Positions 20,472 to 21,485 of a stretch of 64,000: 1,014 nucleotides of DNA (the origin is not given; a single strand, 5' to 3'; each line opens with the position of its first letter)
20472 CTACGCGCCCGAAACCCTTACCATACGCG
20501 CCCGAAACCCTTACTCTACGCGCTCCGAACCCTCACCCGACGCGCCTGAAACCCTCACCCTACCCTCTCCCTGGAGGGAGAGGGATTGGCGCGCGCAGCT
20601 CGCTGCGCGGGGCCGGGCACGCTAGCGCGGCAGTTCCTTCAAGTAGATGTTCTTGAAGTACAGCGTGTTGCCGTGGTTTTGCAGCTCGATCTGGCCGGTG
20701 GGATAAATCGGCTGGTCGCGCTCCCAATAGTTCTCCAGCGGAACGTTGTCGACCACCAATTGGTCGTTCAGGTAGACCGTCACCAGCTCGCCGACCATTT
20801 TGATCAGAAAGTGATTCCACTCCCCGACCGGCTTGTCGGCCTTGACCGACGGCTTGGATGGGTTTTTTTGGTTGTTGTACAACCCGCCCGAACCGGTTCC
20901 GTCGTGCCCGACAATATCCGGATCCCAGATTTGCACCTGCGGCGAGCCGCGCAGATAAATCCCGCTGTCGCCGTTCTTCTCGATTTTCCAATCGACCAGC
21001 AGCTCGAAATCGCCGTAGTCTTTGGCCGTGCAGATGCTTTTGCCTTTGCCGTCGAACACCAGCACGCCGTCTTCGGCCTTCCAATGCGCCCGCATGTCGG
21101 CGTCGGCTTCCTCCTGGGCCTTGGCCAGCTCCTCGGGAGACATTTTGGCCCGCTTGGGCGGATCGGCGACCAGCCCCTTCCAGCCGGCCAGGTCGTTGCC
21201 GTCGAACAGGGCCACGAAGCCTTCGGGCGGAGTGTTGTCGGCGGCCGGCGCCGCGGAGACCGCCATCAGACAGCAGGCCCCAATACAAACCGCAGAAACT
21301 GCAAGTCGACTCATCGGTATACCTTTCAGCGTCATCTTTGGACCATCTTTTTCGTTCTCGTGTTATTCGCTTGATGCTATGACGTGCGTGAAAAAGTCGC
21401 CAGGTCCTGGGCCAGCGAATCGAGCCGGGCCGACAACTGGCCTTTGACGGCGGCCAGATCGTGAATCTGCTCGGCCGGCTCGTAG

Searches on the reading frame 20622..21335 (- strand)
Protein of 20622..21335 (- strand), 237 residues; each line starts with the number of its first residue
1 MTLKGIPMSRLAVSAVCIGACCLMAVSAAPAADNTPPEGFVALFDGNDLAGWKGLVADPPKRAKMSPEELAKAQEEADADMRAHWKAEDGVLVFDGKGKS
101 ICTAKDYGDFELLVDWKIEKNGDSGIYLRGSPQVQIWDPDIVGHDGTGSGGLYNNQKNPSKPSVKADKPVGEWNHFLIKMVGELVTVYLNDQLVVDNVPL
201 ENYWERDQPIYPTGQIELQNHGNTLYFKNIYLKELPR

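Call 74: search_protein_families(library=ncbifam, proteins=[window:20622-21335:-], max_evalue=0.00001)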
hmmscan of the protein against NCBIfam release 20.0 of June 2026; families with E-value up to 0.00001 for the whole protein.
window:20622-21335:- (237 aa): 0 families

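Call 75: search_protein_families(library=pfam, proteins=[window:20622-21335:-], max_evalue=0.001)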
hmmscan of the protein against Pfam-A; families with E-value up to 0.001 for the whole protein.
window:20622-21335:- (237 aa): 1 family
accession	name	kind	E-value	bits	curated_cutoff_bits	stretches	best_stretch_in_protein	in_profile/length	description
PF06439.18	3keto-disac_hyd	-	2.2e-44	152.2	26.8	1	39-233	1-187/187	3-keto-disaccharide hydrolase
